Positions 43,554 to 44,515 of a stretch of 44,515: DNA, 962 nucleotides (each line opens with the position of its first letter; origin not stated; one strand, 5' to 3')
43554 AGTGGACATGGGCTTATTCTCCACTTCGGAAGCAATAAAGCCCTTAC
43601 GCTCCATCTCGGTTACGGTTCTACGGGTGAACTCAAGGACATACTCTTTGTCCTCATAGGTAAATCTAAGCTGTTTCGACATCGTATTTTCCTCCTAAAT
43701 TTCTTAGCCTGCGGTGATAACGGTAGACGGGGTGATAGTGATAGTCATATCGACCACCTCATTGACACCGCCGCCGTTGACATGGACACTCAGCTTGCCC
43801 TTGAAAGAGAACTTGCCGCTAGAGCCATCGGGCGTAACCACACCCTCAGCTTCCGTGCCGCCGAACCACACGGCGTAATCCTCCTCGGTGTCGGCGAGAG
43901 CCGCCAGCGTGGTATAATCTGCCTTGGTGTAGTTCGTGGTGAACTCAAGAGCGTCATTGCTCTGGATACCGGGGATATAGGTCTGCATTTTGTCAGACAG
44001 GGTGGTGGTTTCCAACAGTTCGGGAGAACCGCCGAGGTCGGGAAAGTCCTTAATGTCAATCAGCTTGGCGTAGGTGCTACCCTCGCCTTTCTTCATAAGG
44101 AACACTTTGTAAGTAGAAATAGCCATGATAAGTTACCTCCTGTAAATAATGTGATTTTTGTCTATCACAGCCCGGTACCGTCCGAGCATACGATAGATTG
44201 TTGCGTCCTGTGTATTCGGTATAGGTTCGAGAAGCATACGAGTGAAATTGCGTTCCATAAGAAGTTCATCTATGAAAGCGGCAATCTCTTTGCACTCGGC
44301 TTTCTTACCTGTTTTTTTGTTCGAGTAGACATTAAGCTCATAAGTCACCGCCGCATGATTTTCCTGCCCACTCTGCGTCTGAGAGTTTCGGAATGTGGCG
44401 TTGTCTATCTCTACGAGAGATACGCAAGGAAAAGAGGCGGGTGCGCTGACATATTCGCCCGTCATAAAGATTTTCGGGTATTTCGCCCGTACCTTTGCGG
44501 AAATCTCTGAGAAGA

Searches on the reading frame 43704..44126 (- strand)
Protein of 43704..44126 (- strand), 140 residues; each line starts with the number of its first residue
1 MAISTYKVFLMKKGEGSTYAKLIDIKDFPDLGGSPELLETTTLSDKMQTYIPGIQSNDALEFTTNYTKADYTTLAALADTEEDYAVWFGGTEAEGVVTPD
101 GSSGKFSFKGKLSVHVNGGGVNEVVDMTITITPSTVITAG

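Call 94: search_protein_families(library=phrogs, proteins=[window:43704-44126:-], max_evalue=0.001)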
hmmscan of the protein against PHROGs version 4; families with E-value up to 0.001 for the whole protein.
window:43704-44126:- (140 aa): 2 families
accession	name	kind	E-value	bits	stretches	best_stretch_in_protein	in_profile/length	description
phrog_158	-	tail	8.9e-17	62.5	1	13-137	35-156/376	major tail protein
phrog_584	-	tail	0.00024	21.9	1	22-119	103-199/218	major tail protein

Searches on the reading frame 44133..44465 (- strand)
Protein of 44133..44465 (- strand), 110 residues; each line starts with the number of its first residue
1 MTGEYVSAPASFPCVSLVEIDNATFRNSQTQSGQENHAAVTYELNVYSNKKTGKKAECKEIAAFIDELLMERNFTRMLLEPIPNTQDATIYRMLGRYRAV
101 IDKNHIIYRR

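Call 94: search_protein_families(library=phrogs, proteins=[window:44133-44465:-], max_evalue=0.001)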
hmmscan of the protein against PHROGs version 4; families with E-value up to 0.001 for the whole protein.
window:44133-44465:- (110 aa): 1 family
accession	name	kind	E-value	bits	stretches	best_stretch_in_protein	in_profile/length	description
phrog_78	-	connector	0.00072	21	1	11-103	36-119/122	tail terminator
